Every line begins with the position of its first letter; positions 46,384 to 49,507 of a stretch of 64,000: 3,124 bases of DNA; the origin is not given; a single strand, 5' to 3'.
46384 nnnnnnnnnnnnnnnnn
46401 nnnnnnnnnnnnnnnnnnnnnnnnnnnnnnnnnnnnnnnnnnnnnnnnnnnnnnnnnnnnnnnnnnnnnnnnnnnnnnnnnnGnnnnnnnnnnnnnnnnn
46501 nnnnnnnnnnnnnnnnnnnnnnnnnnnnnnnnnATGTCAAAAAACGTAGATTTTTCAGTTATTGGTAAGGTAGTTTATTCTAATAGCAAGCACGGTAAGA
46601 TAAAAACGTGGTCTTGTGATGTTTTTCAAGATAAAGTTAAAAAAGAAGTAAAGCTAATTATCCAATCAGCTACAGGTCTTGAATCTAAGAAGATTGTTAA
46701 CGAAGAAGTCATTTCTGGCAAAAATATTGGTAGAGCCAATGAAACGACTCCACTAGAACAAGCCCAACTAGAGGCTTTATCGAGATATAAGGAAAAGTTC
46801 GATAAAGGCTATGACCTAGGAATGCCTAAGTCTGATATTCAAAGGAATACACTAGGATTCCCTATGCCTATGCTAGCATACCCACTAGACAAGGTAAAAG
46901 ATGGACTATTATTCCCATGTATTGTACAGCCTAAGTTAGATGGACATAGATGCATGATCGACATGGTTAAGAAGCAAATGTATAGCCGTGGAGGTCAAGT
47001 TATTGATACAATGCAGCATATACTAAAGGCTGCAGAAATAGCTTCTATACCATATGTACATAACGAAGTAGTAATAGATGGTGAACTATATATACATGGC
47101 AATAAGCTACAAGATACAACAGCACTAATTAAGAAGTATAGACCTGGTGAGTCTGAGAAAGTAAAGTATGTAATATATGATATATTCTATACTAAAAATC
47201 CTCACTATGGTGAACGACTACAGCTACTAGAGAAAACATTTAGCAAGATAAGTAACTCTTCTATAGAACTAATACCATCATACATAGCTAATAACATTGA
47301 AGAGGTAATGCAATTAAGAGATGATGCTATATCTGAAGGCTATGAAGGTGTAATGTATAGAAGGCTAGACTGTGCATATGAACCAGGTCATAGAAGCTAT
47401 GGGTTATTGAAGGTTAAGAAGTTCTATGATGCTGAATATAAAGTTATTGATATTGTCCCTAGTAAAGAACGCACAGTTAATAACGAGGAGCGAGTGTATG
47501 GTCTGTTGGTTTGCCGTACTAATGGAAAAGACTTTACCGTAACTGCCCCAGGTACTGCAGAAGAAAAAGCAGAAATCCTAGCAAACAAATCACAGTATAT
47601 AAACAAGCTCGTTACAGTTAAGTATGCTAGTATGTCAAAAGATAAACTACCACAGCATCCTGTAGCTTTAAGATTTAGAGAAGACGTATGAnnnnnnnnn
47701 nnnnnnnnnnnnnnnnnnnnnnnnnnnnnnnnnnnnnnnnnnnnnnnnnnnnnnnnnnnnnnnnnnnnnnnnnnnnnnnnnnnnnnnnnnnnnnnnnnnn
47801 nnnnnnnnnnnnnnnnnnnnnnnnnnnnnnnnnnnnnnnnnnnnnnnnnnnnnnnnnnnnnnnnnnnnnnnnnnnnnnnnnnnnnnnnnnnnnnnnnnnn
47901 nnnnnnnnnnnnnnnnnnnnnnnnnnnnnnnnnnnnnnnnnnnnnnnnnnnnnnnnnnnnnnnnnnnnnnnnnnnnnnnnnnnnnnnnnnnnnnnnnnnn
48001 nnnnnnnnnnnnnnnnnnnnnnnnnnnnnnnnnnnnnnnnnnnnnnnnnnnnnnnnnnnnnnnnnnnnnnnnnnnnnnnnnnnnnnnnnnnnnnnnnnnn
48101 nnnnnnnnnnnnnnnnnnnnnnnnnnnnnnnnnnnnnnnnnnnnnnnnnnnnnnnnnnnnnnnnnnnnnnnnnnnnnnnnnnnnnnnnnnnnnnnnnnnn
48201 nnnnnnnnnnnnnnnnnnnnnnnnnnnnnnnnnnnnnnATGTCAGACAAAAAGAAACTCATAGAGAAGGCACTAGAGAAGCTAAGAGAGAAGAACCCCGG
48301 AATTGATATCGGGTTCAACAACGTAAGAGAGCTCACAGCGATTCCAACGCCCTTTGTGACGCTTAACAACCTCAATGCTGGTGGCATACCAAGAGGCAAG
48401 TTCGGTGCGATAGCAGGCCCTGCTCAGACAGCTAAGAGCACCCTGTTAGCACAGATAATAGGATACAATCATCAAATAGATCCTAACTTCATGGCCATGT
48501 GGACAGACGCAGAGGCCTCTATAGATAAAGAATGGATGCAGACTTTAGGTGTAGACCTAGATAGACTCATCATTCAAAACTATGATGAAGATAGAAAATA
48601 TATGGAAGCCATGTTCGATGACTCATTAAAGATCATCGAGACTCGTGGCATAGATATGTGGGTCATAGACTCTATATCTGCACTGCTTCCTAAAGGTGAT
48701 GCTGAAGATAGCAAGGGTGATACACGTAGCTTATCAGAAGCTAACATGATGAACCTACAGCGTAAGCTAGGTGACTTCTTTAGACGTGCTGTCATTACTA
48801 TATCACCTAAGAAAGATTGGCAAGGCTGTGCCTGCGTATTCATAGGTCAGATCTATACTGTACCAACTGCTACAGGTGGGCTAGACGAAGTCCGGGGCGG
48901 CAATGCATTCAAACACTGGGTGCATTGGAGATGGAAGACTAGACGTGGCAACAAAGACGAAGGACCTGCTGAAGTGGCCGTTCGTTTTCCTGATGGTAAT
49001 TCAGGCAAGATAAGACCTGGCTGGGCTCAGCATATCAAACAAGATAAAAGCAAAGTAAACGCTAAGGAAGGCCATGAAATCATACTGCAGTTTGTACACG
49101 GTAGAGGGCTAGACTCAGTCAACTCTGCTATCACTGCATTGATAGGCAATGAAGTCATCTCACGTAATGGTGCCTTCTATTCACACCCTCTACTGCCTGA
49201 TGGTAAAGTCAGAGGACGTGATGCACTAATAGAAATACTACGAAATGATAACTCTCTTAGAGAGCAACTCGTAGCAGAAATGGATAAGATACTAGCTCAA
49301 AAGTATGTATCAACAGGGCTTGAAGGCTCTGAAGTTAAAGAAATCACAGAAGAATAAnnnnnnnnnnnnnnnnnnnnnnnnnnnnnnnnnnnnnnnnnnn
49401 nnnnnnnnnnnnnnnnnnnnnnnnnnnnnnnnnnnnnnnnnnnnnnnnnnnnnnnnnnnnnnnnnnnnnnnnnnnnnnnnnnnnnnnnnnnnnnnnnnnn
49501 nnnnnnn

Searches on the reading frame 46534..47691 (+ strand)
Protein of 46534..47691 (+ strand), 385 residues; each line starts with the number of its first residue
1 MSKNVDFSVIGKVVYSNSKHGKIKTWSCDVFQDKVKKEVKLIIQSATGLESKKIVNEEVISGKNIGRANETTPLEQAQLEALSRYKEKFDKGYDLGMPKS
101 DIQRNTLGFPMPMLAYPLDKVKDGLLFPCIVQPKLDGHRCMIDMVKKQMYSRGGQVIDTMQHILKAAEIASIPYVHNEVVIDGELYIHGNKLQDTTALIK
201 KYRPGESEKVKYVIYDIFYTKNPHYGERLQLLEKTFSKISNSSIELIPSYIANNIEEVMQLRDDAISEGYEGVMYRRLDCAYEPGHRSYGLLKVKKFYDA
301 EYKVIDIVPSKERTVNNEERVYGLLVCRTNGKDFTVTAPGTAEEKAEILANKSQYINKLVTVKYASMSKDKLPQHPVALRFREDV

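Call 29: search_protein_families(library=pfam, proteins=[window:46534-47691:+], max_evalue=0.001)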
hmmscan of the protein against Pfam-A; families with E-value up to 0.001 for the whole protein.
window:46534-47691:+ (385 aa): 3 families
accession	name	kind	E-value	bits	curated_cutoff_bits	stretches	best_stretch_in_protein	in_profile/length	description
PF01068.26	DNA_ligase_A_M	-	1.9e-23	83.7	26.2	1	112-295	1-204/204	ATP dependent DNA ligase domain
PF14743.12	DNA_ligase_OB_2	-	5.9e-09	36.2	28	1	321-382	9-66/66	DNA ligase OB-like domain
PF01331.24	mRNA_cap_enzyme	-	0.00064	20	29.6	0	131-243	20-128/194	mRNA capping enzyme, catalytic domain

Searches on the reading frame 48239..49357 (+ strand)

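Call 29: search_protein_families(library=pfam, proteins=[window:48239-49357:+], max_evalue=0.001)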
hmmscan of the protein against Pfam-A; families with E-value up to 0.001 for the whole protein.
window:48239-49357:+ (372 aa): 3 families
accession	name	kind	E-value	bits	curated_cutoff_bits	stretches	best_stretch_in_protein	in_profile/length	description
PF00154.27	RecA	-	7.4e-22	78.5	27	1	12-238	10-222/262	recA bacterial DNA recombination protein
PF13481.12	AAA_25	-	7.6e-05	22.8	27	0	38-72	18-52/195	AAA domain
PF06745.19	ATPase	-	0.00018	21.4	26.6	0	41-149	7-131/231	KaiC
